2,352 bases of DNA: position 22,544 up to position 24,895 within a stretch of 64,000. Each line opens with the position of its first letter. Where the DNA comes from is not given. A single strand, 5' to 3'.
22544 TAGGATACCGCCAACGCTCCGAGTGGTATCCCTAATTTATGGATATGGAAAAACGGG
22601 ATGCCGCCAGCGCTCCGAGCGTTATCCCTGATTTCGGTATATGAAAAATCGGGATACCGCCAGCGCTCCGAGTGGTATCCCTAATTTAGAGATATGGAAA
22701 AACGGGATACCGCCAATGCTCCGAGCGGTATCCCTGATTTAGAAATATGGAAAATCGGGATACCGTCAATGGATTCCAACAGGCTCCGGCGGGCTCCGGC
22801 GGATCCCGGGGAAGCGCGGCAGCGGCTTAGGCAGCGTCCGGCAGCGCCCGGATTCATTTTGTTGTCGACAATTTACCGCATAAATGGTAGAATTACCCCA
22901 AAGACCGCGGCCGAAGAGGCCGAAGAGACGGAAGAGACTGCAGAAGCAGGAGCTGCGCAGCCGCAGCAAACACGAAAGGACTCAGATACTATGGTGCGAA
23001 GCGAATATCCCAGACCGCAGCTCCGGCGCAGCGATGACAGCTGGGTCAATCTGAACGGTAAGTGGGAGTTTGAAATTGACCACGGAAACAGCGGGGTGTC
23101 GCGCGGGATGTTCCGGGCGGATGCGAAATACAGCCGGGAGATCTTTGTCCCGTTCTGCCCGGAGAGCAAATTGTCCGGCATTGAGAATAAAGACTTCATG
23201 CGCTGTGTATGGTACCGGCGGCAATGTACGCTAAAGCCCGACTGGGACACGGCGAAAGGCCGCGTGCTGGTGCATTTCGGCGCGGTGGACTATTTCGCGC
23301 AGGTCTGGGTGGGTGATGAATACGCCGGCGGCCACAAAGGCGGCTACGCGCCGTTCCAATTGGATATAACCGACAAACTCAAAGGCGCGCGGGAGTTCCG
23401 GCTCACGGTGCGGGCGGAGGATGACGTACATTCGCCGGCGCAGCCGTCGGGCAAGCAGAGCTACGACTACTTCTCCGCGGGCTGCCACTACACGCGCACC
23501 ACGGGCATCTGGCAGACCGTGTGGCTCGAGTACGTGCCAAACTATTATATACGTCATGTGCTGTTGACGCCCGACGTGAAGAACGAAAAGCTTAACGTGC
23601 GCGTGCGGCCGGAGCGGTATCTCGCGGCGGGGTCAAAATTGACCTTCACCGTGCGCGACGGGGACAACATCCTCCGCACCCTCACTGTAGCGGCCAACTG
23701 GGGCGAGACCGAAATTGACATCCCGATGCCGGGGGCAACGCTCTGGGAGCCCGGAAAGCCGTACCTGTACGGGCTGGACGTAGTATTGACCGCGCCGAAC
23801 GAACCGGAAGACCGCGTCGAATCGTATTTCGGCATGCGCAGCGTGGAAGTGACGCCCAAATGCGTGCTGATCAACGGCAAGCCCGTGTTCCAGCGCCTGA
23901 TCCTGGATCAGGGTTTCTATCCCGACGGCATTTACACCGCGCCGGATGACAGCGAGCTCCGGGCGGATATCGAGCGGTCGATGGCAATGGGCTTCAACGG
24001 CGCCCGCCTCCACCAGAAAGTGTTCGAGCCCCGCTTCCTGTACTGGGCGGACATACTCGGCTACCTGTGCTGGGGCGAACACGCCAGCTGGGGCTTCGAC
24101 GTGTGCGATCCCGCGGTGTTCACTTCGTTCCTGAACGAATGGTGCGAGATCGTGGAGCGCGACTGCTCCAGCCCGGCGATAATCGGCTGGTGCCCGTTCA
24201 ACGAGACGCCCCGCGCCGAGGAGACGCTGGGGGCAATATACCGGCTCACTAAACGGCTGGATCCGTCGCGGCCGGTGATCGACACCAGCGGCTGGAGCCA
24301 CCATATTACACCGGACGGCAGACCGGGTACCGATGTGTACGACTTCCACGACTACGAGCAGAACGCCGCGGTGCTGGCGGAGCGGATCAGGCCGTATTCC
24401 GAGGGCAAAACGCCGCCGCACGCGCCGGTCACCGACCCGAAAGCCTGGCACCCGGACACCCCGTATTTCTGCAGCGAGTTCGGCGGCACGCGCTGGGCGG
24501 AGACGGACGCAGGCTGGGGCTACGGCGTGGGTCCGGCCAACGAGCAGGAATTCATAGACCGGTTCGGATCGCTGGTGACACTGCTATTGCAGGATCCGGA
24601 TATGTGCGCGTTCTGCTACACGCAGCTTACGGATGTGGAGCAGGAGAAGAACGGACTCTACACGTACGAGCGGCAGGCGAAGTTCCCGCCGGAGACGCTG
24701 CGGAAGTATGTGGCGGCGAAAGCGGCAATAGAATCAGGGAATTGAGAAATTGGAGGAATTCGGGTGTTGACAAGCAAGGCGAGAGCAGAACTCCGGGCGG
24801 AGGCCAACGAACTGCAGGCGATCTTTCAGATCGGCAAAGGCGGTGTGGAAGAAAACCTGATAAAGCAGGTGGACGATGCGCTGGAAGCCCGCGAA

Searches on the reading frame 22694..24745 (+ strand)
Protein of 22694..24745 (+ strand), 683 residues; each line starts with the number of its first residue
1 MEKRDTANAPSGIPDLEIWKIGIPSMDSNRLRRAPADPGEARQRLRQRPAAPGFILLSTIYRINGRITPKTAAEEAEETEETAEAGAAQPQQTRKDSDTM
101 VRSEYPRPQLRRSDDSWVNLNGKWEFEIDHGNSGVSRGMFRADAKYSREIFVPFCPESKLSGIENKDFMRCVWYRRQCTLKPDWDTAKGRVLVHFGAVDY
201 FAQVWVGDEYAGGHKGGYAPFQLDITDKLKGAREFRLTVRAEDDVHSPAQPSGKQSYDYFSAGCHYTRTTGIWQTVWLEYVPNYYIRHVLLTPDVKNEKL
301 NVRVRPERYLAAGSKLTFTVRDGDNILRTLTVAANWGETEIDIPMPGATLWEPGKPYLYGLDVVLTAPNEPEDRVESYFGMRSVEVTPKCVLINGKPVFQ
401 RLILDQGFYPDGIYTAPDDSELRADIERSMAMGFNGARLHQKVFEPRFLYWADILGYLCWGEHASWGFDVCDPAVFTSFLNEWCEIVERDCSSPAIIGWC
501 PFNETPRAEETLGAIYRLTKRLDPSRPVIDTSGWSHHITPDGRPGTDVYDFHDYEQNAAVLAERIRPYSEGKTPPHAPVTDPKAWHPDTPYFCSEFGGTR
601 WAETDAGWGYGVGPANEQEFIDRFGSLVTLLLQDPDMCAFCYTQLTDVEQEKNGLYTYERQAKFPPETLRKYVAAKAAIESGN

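Call 49: search_protein_families(library=pfam, proteins=[window:22694-24745:+], max_evalue=1e-8)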
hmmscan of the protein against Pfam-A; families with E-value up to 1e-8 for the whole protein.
window:22694-24745:+ (683 aa): 2 families
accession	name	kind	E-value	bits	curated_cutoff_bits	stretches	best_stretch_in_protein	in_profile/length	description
PF02837.24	Glyco_hydro_2_N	-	3.4e-11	43.8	28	1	119-241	3-133/169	Glycosyl hydrolases family 2, sugar binding domain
PF00703.27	Glyco_hydro_2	-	8.4e-11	43.1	23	0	285-382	2-109/109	Glycosyl hydrolases family 2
